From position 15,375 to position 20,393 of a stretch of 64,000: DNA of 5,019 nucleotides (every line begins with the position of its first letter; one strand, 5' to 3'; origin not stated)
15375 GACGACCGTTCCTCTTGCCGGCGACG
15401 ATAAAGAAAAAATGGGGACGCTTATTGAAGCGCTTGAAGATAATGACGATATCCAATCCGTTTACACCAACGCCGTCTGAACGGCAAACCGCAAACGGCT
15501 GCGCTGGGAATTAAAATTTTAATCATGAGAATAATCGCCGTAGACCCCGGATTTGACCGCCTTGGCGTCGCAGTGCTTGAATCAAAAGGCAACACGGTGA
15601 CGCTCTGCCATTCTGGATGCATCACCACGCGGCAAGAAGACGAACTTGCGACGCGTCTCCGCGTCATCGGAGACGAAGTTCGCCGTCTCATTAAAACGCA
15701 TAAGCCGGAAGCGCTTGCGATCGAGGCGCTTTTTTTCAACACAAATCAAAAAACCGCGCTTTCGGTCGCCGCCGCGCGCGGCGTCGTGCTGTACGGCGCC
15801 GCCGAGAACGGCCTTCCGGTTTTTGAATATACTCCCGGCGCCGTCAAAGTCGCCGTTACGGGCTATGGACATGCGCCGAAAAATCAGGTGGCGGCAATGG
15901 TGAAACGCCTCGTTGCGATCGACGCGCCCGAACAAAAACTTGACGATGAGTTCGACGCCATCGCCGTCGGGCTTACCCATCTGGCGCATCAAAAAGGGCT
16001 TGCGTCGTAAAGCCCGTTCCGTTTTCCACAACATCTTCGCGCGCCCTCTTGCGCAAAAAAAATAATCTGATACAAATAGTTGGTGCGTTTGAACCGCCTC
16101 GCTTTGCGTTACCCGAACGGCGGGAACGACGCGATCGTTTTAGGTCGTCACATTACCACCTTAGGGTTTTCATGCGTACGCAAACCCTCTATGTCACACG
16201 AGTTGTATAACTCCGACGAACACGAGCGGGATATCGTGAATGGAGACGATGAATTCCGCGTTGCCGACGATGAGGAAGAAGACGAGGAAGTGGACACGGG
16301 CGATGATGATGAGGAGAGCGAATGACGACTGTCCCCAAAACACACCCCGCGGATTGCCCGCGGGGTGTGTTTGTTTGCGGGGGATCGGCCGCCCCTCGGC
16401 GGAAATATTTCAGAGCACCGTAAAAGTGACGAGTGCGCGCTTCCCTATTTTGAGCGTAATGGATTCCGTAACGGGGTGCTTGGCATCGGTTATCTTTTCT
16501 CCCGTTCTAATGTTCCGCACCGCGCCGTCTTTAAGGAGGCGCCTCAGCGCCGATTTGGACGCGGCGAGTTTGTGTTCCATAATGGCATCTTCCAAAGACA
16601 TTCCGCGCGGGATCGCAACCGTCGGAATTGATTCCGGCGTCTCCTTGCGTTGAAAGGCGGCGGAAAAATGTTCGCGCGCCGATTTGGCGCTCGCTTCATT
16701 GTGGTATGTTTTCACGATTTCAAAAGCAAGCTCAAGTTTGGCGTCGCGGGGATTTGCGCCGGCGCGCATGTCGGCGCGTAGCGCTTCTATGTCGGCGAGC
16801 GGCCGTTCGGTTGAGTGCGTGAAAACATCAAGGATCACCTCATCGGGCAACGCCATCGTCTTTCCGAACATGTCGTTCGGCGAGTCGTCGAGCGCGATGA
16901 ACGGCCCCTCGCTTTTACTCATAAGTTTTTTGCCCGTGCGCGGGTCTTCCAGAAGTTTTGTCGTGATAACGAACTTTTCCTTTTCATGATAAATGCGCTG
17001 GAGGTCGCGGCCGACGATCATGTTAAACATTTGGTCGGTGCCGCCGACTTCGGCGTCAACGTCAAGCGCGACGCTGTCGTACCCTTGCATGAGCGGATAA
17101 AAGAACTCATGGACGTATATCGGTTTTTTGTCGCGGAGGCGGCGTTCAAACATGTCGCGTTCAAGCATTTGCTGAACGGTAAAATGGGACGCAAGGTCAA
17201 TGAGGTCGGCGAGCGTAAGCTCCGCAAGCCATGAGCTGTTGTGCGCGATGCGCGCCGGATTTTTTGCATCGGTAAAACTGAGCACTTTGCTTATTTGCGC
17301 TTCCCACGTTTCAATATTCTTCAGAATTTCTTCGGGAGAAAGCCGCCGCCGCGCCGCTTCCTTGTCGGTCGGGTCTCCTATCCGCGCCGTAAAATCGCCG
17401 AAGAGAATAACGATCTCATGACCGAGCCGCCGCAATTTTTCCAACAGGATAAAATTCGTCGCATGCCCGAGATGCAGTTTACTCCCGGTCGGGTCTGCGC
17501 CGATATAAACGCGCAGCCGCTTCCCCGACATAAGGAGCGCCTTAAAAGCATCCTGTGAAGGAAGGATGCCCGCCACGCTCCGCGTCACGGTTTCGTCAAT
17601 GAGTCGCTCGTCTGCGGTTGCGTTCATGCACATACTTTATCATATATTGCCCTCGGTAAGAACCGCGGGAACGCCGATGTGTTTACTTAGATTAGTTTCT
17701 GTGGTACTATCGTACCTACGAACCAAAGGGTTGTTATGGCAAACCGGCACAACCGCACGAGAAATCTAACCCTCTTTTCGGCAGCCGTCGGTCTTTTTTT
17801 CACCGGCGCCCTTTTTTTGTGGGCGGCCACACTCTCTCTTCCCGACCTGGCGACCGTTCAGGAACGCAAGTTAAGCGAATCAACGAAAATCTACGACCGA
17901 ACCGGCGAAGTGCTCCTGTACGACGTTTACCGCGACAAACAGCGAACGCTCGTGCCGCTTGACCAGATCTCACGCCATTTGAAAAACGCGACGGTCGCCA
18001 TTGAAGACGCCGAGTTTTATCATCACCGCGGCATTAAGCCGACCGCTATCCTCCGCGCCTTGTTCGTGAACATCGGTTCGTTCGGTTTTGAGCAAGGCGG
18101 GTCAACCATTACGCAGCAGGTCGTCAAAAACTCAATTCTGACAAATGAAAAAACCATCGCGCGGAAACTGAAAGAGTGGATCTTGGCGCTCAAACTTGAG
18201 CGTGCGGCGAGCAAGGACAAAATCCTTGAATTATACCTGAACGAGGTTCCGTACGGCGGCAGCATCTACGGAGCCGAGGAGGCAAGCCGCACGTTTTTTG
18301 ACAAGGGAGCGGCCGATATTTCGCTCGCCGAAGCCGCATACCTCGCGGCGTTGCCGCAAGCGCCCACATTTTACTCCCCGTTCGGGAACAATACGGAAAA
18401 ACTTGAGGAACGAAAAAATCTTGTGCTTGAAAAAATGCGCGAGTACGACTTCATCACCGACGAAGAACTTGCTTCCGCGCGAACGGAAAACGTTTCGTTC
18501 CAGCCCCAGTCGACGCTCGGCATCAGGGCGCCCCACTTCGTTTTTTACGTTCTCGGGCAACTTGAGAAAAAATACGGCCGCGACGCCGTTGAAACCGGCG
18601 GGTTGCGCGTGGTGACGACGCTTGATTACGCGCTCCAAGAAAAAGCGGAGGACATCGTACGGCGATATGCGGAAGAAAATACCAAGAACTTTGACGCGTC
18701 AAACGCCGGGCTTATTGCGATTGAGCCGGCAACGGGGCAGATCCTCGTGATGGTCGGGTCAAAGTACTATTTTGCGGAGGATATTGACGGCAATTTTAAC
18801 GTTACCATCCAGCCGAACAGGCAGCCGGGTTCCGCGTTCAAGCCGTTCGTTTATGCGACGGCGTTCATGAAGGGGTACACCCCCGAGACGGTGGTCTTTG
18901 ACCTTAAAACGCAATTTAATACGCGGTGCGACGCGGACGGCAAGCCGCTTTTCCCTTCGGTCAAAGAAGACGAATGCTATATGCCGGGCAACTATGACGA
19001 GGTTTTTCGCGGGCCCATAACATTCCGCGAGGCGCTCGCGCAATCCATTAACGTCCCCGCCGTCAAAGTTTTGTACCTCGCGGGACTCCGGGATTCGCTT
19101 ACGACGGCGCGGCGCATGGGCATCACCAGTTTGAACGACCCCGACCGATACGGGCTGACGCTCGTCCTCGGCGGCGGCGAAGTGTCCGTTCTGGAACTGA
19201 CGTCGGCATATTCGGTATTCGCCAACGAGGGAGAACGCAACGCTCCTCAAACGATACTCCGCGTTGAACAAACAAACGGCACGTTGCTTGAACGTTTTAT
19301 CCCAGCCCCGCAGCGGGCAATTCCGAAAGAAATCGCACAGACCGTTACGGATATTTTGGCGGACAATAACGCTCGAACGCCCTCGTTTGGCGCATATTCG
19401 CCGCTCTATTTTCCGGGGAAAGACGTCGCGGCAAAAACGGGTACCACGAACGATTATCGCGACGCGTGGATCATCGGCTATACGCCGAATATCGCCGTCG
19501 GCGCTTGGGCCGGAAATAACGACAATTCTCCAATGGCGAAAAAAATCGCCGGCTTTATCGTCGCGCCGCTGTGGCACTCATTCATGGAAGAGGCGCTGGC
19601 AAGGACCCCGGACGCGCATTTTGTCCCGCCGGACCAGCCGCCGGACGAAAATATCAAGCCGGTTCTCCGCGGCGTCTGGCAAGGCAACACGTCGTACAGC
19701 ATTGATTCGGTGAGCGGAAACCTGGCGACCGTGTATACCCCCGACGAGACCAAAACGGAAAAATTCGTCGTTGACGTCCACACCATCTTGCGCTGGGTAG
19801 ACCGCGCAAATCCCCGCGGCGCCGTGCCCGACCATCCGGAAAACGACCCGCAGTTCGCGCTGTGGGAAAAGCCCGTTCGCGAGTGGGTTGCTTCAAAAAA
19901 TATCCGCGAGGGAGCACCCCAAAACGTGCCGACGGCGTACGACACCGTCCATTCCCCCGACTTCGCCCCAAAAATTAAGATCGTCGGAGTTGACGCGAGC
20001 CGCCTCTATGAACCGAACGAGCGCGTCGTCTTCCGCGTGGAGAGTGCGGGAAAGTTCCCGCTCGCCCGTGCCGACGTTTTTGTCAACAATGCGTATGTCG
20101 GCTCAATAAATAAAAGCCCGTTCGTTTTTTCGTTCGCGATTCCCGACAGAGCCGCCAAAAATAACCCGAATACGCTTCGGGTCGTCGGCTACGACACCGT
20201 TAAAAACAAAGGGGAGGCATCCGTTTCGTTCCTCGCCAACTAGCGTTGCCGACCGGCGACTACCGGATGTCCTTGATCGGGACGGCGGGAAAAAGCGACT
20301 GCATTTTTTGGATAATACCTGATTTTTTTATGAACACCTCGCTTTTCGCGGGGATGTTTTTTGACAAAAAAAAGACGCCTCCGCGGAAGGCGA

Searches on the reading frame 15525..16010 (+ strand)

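Call 11: search_protein_families(library=pfam, proteins=[window:15525-16010:+], max_evalue=0.0001)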
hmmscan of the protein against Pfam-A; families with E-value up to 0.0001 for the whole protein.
window:15525-16010:+ (161 aa): 1 family
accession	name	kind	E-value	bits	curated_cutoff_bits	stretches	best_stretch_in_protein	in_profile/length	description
PF02075.23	RuvC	-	6.7e-42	143.3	22.2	1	3-152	1-148/148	Crossover junction endodeoxyribonuclease RuvC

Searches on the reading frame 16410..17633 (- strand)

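Call 11: search_protein_families(library=pfam, proteins=[window:16410-17633:-], max_evalue=0.0001)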
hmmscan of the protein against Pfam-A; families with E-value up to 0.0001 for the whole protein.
window:16410-17633:- (407 aa): 1 family
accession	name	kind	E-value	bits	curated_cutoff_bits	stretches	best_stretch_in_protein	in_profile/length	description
PF00579.31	tRNA-synt_1b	-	6.6e-63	213.2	21.1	1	37-328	3-292/292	tRNA synthetases class I (W and Y)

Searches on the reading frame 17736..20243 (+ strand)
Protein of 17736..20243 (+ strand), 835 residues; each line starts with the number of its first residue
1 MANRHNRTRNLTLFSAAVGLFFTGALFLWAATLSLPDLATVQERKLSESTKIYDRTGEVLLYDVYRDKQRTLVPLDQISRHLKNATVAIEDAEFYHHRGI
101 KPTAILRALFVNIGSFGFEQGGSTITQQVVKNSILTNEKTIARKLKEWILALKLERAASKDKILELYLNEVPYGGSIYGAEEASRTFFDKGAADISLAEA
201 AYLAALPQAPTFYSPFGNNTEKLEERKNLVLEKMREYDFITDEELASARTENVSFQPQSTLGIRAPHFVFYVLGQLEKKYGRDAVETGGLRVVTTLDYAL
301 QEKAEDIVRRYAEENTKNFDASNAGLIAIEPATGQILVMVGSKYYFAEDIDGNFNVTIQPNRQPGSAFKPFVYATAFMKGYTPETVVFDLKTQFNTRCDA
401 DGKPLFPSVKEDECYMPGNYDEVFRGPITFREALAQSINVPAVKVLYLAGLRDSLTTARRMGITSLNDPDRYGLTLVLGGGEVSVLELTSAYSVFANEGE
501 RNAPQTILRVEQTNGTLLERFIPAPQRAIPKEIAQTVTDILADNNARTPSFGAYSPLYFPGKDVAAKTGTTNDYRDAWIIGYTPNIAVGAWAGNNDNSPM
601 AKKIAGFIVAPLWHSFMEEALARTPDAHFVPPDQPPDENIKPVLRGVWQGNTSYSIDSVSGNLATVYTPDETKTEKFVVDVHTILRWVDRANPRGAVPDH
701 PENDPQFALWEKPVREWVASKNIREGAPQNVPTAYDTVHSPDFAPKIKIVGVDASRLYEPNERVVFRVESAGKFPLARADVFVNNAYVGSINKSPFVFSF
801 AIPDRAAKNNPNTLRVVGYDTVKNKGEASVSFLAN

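Call 11: search_protein_families(library=pfam, proteins=[window:17736-20243:+], max_evalue=0.0001)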
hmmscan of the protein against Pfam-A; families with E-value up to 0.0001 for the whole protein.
window:17736-20243:+ (835 aa): 2 families
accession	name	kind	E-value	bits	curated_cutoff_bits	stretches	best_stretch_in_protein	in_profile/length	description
PF00912.28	Transgly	-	3.8e-62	209.3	27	1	64-234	8-177/178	Transglycosylase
PF00905.27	Transpeptidase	-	6.1e-22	78.6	22.1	1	326-606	3-291/299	Penicillin binding protein transpeptidase domain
